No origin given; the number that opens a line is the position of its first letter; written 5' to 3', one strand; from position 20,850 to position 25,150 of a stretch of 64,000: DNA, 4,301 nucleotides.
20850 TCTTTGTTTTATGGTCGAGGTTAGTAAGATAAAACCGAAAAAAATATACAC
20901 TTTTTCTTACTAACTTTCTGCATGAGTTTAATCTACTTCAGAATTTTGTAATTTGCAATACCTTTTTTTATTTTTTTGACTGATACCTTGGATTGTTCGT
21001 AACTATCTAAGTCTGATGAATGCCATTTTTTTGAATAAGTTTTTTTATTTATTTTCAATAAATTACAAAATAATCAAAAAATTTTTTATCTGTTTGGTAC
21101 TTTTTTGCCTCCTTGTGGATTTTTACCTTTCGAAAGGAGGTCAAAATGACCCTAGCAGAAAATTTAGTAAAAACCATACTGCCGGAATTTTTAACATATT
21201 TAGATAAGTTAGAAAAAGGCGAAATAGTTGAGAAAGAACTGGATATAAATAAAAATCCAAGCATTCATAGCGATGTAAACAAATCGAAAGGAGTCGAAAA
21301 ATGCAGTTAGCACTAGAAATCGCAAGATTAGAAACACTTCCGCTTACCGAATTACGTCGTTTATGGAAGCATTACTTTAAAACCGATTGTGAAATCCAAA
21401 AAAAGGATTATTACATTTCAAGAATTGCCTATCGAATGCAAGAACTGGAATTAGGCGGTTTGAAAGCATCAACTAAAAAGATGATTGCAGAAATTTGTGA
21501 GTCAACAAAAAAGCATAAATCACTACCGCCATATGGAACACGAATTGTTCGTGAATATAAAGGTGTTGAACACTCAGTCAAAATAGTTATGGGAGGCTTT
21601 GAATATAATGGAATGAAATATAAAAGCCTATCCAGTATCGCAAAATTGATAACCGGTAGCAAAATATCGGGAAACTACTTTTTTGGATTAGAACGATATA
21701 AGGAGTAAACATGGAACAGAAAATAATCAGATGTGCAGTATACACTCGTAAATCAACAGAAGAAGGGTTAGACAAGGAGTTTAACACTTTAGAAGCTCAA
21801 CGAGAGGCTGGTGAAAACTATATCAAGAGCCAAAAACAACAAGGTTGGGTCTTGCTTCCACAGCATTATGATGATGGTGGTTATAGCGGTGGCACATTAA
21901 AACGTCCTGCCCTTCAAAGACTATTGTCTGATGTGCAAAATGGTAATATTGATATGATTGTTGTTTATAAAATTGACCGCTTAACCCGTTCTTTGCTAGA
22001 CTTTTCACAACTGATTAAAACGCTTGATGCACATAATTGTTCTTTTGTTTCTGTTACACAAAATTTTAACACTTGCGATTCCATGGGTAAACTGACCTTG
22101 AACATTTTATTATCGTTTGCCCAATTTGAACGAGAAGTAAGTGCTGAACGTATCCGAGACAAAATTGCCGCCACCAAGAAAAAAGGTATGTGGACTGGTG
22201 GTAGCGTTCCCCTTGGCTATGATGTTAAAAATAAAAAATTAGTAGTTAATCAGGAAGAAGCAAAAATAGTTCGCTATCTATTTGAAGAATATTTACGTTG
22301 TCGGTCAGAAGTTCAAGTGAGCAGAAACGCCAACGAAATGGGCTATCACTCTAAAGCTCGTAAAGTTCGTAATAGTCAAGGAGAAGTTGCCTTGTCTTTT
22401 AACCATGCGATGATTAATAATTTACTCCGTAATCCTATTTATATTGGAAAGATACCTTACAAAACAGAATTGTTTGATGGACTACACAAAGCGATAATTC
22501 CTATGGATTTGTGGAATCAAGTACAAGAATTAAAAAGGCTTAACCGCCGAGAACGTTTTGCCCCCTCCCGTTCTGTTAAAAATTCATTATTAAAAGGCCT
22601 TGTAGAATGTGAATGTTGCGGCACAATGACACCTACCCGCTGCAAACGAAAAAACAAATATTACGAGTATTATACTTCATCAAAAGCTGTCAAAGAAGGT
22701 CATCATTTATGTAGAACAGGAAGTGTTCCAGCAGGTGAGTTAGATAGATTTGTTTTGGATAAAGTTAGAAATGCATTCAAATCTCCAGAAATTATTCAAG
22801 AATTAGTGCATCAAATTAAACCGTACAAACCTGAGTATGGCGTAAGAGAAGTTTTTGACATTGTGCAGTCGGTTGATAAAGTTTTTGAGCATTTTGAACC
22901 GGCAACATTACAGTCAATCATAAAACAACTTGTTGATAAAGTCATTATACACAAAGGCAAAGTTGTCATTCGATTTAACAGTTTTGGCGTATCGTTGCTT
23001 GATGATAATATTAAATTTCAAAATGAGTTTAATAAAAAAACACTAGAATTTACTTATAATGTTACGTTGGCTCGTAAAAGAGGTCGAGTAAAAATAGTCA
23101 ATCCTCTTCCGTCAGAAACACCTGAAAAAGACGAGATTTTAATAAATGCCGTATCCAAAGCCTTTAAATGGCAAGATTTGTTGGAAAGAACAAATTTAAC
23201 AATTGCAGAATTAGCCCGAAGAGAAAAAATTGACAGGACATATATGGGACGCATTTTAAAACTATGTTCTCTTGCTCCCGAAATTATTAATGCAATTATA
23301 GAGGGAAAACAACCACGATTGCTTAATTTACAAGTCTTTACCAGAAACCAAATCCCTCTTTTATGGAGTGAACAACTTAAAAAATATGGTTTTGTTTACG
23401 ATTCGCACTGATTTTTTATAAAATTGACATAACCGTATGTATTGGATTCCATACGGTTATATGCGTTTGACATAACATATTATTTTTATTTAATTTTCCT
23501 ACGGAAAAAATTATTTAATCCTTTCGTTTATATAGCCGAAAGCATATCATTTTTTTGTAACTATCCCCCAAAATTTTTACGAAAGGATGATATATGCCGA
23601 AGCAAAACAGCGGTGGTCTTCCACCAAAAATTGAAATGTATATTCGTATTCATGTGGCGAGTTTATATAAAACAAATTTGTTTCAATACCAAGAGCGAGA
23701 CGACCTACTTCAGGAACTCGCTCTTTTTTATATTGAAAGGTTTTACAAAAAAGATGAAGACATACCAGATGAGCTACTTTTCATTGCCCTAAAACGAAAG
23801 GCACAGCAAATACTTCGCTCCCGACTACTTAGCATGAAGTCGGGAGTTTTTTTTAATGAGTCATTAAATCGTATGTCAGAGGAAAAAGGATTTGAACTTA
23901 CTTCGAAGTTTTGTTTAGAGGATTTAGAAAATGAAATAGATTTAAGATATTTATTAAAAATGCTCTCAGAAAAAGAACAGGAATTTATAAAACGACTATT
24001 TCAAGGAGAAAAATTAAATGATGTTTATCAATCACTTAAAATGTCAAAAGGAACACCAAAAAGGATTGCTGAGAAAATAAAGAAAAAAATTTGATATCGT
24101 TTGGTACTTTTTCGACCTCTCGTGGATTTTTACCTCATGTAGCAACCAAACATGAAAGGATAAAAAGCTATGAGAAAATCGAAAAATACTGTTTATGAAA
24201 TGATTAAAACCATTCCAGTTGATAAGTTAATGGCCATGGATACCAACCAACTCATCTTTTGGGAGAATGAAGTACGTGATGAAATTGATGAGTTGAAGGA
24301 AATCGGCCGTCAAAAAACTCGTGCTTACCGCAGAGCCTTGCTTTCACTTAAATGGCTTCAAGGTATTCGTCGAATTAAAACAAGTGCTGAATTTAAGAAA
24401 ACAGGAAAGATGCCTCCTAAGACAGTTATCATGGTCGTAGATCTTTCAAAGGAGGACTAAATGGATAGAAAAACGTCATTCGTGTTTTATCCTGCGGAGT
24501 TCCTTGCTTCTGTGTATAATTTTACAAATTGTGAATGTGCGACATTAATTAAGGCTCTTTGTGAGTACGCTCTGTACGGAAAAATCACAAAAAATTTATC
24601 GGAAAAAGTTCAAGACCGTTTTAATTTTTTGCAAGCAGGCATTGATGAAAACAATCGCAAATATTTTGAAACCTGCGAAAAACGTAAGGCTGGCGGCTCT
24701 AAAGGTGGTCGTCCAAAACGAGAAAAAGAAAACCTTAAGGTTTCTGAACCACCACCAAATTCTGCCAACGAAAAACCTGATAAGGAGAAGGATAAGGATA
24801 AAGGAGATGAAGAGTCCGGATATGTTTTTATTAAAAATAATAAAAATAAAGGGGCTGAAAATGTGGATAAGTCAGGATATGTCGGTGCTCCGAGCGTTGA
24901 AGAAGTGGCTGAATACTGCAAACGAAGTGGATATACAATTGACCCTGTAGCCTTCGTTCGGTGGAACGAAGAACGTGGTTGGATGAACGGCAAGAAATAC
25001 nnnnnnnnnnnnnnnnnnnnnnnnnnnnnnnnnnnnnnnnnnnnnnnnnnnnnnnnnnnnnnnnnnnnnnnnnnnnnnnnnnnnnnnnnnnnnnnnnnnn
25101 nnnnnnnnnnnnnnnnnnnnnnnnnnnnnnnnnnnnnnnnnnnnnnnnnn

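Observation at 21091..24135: Phage sigma factor gene flanked by two copies of a 38-nt motif that precede the recombinase operon and the early operon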

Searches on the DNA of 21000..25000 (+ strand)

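Call 11: search_dna_similar(query=window:21000-25000:+, collection=phages, mode=distant)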
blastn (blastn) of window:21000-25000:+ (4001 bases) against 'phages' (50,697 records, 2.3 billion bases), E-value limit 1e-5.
Records with a match: 2; places in all: 2; records where one place covers at least 80% of the query: 0.
Best place of each record, by identity: 60-80% 2.
By first word of the organism name: Bacteriophage 2.
By host as written in the record: - 2.
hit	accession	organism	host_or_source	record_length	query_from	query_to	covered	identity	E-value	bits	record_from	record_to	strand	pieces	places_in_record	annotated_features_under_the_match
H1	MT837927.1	Bacteriophage sp.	human fecal samples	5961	720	4001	19%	71.2%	1e-69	356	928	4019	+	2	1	record has no annotation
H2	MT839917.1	Bacteriophage sp.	human fecal samples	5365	961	1297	8%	65.7%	6e-11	78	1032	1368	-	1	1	record has no annotation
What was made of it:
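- Tried and rejected: The phage GenBank collection gave only two unannotated faecal contigs at 66-71% identity (call 11).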

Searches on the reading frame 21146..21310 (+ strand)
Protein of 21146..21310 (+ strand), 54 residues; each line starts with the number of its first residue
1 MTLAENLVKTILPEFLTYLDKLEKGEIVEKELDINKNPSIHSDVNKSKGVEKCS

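Call 8: search_protein_families(library=pfam, proteins=[window:21146-21310:+], max_evalue=0.01)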
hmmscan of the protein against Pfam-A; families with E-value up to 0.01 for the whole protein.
window:21146-21310:+ (54 aa): 0 families

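Call 9: search_protein_families(library=phrogs, proteins=[window:21146-21310:+], max_evalue=0.01)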
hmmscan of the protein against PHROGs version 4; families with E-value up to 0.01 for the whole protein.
window:21146-21310:+ (54 aa): 0 families

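Call 69: search_protein_families(library=ncbifam, proteins=[window:21146-21307:+], max_evalue=1)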
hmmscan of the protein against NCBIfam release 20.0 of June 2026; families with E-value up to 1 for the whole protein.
window:21146-21307:+ (54 aa): 0 families

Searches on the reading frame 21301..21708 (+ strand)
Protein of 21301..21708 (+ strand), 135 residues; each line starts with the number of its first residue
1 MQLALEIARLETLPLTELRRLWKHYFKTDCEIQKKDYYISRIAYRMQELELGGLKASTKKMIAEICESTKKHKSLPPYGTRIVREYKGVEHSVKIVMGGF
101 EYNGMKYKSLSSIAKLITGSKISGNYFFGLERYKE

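Call 8: search_protein_families(library=pfam, proteins=[window:21301-21708:+], max_evalue=0.01)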
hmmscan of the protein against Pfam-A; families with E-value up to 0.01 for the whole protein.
window:21301-21708:+ (135 aa): 1 family
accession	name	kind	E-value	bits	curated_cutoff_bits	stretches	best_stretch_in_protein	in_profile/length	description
PF11149.13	DUF2924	-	2.7e-37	128.5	31.2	1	6-130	3-134/135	Protein of unknown function (DUF2924)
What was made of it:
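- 21301..21708 (+): DUF2924 protein gene. Call 8 (PF11149, E=2.7e-37).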

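Call 9: search_protein_families(library=phrogs, proteins=[window:21301-21708:+], max_evalue=0.01)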
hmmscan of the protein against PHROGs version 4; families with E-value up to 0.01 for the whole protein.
window:21301-21708:+ (135 aa): 1 family
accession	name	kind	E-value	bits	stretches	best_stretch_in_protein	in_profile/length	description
phrog_11806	-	unknown function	3.9e-37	128.5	1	4-132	10-146/154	-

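Call 69: search_protein_families(library=ncbifam, proteins=[window:21301-21705:+], max_evalue=1)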
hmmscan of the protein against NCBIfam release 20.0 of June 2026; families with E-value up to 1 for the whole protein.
window:21301-21705:+ (135 aa): 0 families

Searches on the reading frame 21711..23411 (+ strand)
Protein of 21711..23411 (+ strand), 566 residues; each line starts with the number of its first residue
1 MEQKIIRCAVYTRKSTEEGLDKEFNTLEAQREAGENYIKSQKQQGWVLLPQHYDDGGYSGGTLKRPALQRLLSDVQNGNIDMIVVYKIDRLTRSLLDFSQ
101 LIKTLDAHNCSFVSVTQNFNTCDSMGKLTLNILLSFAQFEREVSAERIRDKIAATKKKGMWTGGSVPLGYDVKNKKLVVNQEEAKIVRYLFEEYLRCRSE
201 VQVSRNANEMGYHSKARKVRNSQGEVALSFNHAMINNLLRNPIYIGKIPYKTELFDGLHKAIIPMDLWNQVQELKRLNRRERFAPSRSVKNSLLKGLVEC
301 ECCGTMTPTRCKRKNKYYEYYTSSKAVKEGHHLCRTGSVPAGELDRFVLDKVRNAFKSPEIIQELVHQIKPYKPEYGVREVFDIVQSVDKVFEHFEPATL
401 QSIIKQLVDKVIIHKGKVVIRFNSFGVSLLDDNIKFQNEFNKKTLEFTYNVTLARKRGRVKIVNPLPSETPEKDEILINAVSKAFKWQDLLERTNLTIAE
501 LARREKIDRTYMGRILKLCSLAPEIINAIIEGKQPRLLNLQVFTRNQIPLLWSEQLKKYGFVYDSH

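Call 8: search_protein_families(library=pfam, proteins=[window:21711-23411:+], max_evalue=0.01)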
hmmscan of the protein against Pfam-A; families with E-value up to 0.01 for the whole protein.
window:21711-23411:+ (566 aa): 4 families
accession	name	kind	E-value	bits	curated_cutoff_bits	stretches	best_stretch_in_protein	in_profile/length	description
PF00239.26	Resolvase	-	2.2e-37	128.8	23.3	1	9-161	2-145/145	Resolvase, N terminal domain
PF07508.19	Recombinase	-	6.2e-16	58.9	21.1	1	182-276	2-100/102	Recombinase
PF13408.12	Zn_ribbon_recom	-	5.7e-09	36.7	25.3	1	293-353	1-58/58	Recombinase zinc beta ribbon domain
PF17762.8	HTH_ParB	-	0.00084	19.9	22.6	1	479-533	4-58/102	ParB HTH domain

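Call 9: search_protein_families(library=phrogs, proteins=[window:21711-23411:+], max_evalue=0.01)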
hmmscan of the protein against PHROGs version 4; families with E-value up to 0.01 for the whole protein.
window:21711-23411:+ (566 aa): 5 families
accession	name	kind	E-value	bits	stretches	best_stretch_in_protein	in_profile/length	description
phrog_95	-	integration and excision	1.2e-104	352.2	1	2-366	84-447/651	integrase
phrog_125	-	DNA, RNA and nucleotide metabolism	8e-41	141.3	1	3-276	17-249/254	DNA invertase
phrog_14161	-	other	3.9e-26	93.1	1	444-562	16-141/143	recombinase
phrog_7701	-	DNA, RNA and nucleotide metabolism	2.3e-11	45.2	1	165-221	3-59/137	DNA invertase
phrog_6620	-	integration and excision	1e-06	29.4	1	8-137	58-176/201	transposase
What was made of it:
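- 21711..23411 (+): Large serine recombinase (integrase) with an extra C-terminal ParB-HTH-like domain. Calls 8, 9.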
